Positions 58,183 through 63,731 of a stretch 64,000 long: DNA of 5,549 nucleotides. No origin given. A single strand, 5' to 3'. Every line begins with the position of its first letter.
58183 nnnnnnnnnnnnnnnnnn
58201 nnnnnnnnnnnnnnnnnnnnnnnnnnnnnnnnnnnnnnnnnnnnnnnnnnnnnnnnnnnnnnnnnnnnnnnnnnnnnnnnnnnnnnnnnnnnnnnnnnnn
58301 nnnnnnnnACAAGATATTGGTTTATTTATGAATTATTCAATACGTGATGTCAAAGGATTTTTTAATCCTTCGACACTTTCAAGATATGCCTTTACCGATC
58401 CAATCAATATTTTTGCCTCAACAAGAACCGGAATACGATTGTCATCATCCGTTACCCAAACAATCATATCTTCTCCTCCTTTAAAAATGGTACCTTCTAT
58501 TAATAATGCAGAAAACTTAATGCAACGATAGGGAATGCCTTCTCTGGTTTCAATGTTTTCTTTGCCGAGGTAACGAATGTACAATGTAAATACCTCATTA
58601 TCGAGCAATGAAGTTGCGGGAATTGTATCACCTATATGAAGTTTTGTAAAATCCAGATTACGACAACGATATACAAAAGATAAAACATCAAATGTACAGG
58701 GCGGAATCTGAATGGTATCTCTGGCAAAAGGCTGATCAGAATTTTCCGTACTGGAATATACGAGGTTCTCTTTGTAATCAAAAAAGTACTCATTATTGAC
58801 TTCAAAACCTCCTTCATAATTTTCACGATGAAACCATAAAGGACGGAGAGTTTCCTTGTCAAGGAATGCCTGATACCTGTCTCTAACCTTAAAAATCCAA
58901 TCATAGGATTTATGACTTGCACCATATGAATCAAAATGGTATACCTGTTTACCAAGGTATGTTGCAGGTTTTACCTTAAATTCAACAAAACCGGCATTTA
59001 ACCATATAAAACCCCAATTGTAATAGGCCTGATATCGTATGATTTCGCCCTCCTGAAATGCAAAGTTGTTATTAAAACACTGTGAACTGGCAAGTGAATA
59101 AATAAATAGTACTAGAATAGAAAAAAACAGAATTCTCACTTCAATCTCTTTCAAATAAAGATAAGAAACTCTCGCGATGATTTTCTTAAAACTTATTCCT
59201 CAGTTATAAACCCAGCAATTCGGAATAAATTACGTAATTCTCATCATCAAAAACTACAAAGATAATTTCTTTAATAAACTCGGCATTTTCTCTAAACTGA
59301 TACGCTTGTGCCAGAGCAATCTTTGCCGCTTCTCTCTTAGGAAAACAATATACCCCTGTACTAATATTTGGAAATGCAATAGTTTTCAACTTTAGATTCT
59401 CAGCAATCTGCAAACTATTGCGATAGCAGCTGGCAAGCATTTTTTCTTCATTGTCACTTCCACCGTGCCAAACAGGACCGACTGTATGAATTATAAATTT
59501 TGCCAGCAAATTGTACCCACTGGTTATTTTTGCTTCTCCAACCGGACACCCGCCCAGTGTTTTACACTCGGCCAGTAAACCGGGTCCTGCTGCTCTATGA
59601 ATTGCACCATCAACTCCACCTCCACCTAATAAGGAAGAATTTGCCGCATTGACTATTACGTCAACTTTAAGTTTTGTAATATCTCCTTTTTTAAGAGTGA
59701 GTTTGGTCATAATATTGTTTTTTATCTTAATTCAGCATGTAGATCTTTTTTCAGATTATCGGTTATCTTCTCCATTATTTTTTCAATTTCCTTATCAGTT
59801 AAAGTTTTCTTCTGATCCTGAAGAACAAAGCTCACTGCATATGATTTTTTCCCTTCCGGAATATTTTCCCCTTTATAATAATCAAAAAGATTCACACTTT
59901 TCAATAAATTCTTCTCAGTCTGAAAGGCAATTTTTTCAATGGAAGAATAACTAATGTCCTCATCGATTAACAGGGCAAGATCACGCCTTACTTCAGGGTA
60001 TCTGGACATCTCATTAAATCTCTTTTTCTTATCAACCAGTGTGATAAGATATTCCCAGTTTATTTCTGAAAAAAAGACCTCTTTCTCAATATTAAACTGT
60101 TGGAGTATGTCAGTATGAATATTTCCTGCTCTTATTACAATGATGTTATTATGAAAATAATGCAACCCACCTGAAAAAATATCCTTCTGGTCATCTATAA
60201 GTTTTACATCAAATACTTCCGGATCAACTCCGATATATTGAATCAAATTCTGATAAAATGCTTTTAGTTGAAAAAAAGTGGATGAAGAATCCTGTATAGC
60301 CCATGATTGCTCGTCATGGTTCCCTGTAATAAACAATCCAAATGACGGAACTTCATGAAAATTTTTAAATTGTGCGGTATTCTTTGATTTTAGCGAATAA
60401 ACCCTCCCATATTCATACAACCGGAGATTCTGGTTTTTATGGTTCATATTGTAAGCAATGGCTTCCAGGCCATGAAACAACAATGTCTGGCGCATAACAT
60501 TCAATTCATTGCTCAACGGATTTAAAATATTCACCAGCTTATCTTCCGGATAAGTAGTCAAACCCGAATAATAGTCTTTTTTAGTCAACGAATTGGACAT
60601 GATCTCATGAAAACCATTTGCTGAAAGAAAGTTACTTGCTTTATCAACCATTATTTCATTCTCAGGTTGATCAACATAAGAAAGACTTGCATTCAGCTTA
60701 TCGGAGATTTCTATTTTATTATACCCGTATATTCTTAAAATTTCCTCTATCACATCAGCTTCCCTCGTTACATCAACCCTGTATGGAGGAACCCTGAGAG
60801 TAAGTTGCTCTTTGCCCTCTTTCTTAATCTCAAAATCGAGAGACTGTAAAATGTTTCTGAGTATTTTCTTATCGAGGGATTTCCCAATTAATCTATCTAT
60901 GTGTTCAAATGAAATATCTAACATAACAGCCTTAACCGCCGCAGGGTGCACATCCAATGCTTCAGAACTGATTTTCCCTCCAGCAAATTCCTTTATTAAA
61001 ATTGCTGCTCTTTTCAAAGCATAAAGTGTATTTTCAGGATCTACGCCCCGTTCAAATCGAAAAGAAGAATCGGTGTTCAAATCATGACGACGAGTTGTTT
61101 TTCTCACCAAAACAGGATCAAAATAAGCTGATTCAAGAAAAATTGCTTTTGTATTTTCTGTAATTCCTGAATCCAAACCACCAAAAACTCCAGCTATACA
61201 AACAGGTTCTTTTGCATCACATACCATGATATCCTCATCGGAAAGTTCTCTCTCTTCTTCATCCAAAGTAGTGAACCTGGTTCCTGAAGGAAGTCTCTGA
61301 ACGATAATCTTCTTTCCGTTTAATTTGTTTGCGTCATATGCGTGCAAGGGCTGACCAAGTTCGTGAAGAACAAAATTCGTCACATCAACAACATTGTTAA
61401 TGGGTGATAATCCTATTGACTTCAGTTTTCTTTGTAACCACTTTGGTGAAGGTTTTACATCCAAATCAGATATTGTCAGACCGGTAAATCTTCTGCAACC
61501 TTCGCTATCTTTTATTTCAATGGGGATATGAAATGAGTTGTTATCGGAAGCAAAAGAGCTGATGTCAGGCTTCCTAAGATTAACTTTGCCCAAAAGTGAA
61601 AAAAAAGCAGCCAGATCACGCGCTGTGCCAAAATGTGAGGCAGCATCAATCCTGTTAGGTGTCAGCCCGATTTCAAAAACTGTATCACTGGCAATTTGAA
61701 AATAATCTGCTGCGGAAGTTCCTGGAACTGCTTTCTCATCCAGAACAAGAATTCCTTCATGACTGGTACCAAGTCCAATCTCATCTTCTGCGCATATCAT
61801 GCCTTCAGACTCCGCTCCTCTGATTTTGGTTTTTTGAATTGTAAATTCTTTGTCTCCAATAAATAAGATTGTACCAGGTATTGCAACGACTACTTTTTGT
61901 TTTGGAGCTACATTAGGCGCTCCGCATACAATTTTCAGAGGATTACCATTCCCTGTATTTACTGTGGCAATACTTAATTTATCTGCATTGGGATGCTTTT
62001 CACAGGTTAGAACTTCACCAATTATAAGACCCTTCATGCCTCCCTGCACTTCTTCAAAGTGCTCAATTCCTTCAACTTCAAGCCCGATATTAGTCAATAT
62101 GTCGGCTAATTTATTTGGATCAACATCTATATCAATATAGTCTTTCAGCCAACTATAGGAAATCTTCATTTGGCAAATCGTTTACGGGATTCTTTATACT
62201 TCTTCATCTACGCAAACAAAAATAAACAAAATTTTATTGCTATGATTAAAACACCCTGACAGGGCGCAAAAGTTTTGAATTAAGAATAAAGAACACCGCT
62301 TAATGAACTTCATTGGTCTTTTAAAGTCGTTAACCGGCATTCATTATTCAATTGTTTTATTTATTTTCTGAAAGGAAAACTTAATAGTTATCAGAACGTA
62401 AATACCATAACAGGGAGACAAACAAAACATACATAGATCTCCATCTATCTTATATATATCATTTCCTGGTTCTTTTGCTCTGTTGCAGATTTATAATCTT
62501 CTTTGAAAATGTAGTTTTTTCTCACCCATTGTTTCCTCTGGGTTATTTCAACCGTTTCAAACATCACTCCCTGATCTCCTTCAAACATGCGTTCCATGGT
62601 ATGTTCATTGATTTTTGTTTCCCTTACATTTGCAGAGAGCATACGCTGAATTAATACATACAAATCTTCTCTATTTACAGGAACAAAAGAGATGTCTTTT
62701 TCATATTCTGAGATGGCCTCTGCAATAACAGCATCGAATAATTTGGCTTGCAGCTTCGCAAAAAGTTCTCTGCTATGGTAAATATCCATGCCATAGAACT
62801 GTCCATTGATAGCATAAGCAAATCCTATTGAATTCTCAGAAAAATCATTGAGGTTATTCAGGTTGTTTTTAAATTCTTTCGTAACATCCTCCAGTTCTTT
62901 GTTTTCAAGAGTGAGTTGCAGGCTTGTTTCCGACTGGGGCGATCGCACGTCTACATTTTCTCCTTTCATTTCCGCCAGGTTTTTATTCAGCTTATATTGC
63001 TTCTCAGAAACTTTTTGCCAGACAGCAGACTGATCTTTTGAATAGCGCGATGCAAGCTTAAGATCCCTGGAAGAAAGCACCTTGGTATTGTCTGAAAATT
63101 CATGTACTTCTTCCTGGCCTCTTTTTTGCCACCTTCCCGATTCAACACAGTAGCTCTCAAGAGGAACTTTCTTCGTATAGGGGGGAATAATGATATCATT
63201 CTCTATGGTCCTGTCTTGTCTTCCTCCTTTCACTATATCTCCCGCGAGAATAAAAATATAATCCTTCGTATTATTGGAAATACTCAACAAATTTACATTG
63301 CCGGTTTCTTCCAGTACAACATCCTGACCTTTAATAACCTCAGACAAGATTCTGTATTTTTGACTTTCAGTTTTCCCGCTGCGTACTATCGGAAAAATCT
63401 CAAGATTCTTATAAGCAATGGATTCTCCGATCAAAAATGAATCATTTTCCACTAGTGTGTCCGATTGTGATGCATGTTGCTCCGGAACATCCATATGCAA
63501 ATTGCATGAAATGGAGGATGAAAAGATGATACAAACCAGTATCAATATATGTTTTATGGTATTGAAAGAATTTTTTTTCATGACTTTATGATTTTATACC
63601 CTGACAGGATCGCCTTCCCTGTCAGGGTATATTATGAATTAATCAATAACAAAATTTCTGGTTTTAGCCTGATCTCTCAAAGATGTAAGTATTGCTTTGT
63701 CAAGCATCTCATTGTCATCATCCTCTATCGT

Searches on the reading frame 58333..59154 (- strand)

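Call 35: search_protein_families(library=pfam, proteins=[window:58333-59154:-], max_evalue=0.00001)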
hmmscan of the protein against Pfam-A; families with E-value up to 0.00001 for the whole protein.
window:58333-59154:- (273 aa): 1 family
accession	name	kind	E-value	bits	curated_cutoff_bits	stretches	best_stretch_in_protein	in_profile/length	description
PF11306.15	DUF3108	-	8.1e-45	153.6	26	1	40-258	1-208/209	Protein of unknown function (DUF3108)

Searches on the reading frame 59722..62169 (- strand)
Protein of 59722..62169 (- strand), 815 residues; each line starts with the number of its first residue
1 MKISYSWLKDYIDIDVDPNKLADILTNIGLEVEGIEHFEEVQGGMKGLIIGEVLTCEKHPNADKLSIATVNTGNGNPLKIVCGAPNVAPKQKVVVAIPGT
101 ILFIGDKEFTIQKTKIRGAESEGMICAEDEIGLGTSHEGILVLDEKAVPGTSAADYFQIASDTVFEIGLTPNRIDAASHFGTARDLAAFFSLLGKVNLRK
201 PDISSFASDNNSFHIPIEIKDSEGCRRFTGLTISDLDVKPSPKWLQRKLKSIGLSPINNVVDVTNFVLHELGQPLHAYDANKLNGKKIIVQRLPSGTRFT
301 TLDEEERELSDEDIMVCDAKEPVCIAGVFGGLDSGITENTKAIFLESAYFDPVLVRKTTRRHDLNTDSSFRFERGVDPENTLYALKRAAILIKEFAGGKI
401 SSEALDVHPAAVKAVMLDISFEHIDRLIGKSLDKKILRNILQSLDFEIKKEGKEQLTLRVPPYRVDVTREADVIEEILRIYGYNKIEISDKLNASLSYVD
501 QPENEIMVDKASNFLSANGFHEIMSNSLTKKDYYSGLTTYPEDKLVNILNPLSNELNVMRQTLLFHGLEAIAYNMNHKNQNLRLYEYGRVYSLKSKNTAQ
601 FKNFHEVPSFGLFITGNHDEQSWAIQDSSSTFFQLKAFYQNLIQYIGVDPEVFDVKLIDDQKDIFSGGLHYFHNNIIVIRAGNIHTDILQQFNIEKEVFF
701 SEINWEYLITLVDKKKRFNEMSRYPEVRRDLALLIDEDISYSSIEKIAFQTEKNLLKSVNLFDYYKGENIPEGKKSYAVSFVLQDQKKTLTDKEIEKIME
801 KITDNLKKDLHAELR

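Call 35: search_protein_families(library=pfam, proteins=[window:59722-62169:-], max_evalue=0.00001)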
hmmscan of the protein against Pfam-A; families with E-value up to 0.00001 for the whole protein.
window:59722-62169:- (815 aa): 5 families
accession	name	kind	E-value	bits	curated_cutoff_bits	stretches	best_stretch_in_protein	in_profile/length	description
PF03483.22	B3_4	-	4.8e-67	225.3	29.3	1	225-397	2-174/174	B3/4 domain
PF17759.6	tRNA_synthFbeta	-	4.3e-37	128.1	22.4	1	501-705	15-214/214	Phenylalanyl tRNA synthetase beta chain CLM domain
PF03147.19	FDX-ACB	-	4.7e-32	110.7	31.1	1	722-815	1-94/94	Ferredoxin-fold anticodon binding domain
PF03484.21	B5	-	8.8e-24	83.9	28.6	1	418-483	2-67/67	tRNA synthetase B5 domain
PF01588.26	tRNA_bind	-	1.8e-21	76.5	27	1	48-151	1-95/96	Putative tRNA binding domain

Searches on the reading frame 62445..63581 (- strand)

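Call 35: search_protein_families(library=pfam, proteins=[window:62445-63581:-], max_evalue=0.00001)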
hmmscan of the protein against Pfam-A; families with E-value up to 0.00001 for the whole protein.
window:62445-63581:- (378 aa): 1 family
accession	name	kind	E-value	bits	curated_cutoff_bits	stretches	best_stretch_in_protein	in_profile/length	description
PF20208.3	ARPP-1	-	2.3e-51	175.3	27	1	51-339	4-281/297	ARG and Rhodanese-Phosphatase-superfamily-associated Protein domain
